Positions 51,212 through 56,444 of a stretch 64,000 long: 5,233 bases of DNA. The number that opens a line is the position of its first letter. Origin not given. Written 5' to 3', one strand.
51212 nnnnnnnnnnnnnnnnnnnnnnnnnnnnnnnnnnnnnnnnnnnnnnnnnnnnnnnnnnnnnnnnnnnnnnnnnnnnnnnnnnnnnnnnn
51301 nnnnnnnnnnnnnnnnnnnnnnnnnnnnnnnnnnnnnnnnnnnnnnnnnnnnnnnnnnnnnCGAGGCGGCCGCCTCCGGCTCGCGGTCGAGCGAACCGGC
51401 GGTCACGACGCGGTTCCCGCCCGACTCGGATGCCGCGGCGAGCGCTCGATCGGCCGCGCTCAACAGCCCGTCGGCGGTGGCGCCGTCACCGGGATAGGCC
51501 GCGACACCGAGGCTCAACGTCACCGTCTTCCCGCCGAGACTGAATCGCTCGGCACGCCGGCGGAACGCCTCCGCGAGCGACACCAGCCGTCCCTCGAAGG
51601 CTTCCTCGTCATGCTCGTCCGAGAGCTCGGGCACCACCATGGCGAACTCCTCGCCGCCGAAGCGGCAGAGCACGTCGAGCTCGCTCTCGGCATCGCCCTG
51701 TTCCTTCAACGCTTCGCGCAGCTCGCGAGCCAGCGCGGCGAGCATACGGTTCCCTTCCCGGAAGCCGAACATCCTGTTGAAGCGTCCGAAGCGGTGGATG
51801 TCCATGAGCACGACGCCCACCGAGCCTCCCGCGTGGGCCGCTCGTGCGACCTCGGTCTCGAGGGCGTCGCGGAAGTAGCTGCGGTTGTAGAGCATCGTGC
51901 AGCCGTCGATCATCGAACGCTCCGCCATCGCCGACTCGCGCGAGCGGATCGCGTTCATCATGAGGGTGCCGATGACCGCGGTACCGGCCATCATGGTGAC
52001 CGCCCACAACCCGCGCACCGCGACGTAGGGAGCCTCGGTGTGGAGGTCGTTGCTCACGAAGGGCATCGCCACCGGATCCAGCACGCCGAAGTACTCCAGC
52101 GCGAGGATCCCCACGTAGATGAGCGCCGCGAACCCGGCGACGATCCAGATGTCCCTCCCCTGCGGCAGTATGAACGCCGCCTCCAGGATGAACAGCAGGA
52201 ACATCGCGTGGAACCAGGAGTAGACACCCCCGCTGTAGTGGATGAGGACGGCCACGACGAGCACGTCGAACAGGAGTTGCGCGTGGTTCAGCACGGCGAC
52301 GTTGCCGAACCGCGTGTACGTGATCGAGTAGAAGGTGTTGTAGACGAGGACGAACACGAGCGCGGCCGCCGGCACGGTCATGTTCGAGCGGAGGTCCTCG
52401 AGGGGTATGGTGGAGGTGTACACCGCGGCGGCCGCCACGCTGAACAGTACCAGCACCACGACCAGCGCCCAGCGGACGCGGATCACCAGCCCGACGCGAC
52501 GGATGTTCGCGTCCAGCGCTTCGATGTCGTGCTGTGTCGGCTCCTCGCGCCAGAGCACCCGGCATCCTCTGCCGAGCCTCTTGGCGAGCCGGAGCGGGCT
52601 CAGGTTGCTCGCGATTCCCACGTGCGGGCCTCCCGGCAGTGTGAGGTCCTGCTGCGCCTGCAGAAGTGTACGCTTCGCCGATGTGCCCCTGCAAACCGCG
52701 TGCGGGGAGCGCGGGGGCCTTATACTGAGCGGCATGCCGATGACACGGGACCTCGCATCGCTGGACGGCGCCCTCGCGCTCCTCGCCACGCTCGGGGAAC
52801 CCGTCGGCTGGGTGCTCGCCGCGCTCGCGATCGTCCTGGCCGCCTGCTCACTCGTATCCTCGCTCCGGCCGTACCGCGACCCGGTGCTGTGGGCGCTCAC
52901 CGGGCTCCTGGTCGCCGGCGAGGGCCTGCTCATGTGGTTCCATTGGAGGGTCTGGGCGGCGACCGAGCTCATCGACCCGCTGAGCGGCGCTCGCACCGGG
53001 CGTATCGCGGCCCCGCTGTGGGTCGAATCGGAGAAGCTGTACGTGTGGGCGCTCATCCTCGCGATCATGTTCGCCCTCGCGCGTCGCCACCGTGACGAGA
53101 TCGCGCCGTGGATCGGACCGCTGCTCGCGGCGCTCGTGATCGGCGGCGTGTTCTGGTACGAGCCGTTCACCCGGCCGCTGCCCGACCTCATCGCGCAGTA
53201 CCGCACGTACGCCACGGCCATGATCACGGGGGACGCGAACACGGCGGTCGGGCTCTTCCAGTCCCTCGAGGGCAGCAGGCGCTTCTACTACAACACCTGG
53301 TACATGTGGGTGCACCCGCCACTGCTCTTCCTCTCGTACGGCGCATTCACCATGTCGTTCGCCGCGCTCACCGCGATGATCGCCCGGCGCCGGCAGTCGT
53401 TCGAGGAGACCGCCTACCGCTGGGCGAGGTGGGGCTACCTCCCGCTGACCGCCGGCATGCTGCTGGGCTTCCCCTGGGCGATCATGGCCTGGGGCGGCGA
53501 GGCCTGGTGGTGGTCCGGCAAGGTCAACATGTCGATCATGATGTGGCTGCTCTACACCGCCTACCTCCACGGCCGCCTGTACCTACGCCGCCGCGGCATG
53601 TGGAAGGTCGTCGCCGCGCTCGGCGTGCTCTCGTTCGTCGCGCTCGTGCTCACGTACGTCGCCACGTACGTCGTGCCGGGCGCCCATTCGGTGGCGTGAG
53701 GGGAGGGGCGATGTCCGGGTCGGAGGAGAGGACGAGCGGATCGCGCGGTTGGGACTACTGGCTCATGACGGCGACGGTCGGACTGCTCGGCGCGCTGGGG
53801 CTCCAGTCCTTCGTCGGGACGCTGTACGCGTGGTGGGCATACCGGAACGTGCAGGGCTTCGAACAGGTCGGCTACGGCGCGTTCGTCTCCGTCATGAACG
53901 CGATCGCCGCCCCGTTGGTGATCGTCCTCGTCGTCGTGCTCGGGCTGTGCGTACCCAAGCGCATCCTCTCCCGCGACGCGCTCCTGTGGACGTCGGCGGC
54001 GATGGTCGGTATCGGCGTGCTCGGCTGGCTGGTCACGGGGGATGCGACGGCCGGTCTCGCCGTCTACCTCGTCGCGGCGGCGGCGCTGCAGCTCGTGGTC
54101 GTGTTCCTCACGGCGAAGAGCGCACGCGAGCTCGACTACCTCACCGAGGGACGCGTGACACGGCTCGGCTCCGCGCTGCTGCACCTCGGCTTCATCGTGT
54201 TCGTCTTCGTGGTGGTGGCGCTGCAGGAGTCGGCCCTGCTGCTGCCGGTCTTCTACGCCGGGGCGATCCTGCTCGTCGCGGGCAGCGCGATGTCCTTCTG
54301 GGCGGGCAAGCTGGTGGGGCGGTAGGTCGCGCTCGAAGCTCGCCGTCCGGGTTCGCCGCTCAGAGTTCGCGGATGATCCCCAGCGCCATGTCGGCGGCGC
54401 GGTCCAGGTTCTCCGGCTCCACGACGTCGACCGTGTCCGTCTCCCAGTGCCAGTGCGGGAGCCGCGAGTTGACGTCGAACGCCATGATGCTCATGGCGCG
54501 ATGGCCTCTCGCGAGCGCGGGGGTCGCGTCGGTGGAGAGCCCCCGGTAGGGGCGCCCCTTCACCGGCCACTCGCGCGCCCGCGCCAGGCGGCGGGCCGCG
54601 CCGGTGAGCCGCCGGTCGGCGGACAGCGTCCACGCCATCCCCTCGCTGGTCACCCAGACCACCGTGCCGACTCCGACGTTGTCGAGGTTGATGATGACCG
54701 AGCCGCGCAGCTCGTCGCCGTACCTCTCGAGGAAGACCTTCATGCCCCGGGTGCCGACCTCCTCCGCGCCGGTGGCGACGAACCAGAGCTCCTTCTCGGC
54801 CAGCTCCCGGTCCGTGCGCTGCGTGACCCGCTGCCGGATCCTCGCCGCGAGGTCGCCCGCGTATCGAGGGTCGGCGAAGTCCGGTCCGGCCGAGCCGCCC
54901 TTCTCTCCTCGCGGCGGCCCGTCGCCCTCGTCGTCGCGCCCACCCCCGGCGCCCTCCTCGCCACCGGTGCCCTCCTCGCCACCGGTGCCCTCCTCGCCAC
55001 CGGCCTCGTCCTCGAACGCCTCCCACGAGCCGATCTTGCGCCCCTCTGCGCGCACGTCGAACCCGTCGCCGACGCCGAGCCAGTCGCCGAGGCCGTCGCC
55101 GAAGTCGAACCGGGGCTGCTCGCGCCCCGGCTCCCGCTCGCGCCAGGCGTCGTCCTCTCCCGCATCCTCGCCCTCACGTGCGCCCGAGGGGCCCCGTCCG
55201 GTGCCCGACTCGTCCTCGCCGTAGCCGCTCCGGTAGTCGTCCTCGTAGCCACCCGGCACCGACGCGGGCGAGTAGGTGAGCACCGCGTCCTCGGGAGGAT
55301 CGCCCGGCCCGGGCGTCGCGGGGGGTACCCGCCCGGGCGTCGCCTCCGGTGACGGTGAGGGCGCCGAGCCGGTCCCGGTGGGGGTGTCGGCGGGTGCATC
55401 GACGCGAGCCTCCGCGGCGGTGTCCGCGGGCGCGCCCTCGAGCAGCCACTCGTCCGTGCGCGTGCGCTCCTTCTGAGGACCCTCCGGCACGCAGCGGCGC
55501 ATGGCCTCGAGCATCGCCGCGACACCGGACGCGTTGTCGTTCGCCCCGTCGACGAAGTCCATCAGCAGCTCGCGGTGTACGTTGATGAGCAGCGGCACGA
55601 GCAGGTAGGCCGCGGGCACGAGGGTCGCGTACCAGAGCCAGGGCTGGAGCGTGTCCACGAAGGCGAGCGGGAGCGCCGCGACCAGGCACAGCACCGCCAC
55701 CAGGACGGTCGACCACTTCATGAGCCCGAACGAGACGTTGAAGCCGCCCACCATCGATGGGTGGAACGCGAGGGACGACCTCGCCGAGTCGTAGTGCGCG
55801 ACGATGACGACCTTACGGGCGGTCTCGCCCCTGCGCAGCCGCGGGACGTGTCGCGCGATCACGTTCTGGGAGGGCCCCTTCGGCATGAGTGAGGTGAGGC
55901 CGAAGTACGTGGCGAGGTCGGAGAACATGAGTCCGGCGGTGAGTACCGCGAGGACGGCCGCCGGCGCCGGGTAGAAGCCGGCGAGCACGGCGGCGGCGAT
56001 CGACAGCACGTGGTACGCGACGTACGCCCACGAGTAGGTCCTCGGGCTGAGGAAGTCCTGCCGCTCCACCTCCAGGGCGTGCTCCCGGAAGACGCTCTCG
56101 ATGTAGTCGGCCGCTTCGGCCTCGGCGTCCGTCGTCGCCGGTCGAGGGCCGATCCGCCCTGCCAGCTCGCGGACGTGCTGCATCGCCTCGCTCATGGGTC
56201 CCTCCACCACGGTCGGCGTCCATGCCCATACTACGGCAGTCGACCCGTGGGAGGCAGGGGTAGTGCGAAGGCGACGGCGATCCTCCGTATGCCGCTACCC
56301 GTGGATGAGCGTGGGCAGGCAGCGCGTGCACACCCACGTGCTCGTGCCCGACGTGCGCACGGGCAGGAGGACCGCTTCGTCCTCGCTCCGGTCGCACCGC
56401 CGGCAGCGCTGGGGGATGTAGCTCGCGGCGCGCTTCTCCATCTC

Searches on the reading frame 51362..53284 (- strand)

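Call 19: search_protein_families(library=pfam, max_evalue=0.00001, proteins=[window:51362-53284:-])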
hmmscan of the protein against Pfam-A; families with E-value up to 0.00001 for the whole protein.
window:51362-53284:- (641 aa): 2 families
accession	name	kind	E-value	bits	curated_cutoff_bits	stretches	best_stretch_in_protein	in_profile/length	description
PF00990.26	GGDEF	-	2.9e-30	105.6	23.8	1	458-625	2-161/161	Diguanylate cyclase, GGDEF domain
PF25323.1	6TM_PilS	-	2.1e-08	34.5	27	1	262-399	10-145/189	PilS-like transmembrane domain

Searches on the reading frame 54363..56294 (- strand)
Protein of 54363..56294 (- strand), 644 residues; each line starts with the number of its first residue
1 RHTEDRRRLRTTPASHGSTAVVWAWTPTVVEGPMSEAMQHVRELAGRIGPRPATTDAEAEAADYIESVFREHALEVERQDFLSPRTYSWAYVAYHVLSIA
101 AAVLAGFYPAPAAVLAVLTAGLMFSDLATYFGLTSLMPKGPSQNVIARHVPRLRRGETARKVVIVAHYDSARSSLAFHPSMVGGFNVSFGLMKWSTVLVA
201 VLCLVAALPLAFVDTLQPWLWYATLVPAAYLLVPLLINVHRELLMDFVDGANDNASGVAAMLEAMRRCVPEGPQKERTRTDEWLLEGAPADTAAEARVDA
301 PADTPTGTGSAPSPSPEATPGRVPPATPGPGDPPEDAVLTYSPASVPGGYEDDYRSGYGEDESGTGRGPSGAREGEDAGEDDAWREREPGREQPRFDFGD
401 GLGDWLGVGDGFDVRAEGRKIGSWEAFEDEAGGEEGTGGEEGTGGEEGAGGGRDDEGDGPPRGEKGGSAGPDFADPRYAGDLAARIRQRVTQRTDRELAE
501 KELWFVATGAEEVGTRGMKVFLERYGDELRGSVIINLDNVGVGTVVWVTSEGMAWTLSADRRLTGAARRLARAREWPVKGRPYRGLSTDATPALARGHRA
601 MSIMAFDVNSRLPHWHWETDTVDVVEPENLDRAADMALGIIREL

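Call 19: search_protein_families(library=pfam, max_evalue=0.00001, proteins=[window:54363-56294:-])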
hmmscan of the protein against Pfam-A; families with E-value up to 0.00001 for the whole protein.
window:54363-56294:- (644 aa): 1 family
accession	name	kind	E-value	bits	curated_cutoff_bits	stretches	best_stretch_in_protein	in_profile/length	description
PF04389.22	Peptidase_M28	-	5.6e-17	62.5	21.3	1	496-639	52-191/193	Peptidase family M28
